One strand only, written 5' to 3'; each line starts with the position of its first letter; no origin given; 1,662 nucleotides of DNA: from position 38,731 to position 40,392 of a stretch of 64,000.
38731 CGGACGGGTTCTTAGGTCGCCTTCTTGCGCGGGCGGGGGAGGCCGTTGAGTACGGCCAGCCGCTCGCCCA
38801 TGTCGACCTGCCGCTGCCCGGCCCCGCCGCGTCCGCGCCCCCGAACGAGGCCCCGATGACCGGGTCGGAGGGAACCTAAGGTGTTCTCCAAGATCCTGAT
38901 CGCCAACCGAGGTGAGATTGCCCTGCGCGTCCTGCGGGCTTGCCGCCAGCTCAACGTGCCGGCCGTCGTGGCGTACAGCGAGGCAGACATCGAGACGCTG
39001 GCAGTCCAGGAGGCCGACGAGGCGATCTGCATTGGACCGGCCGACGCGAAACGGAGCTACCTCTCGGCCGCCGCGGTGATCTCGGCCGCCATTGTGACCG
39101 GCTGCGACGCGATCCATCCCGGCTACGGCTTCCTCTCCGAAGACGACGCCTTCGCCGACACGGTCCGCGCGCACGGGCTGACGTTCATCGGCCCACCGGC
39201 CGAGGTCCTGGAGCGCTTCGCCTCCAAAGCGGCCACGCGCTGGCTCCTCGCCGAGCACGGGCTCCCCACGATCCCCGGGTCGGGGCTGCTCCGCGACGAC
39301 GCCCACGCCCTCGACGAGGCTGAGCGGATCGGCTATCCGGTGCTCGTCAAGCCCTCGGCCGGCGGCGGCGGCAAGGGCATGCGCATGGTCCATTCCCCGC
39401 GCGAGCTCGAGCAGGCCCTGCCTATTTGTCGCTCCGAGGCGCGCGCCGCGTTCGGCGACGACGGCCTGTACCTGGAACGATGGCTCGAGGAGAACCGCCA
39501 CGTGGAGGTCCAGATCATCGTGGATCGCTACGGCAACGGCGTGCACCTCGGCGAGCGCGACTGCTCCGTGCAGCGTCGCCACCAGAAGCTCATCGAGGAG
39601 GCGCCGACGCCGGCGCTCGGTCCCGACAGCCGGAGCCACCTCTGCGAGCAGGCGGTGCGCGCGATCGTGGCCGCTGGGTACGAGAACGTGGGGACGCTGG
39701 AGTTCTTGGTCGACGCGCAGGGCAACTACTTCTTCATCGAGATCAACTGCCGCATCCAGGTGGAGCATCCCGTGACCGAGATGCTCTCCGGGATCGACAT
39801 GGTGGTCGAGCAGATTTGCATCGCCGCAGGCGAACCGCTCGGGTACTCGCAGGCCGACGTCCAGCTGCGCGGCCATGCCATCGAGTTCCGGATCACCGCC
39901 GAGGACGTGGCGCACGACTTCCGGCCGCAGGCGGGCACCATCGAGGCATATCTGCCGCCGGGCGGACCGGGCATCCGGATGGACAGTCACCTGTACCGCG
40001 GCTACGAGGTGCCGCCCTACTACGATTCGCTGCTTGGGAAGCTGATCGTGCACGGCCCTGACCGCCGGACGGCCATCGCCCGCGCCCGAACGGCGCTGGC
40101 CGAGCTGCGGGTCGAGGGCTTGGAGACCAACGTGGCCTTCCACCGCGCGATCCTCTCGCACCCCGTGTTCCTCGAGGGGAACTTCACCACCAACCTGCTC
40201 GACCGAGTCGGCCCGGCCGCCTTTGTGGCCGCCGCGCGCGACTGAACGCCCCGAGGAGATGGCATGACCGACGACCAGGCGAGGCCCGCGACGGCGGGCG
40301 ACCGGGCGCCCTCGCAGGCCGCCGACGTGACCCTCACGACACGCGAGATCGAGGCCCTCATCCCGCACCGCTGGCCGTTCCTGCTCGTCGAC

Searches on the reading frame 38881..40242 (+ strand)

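Call 19: search_protein_families(library=pfam, max_evalue=0.00001, proteins=[window:38881-40242:+])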
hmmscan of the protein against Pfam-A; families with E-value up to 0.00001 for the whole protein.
window:38881-40242:+ (454 aa): 5 families
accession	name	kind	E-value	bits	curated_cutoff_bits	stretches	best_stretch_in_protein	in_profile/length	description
PF02786.22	CPSase_L_D2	-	2.2e-65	220.6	19.8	1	118-321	4-209/211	Carbamoyl-phosphate synthase L chain, ATP binding domain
PF00289.28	Biotin_carb_N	-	1.1e-41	142.2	25.5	1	1-110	1-110/110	Biotin carboxylase, N-terminal domain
PF02785.25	Biotin_carb_C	-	6.4e-40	136.1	32.4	1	335-441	1-107/108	Biotin carboxylase C-terminal domain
PF07478.18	Dala_Dala_lig_C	-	1.1e-08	35.3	24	1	122-290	1-174/204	D-ala D-ala ligase C-terminus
PF02222.28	ATP-grasp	-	2.2e-07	31.1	27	1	123-261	3-132/179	ATP-grasp domain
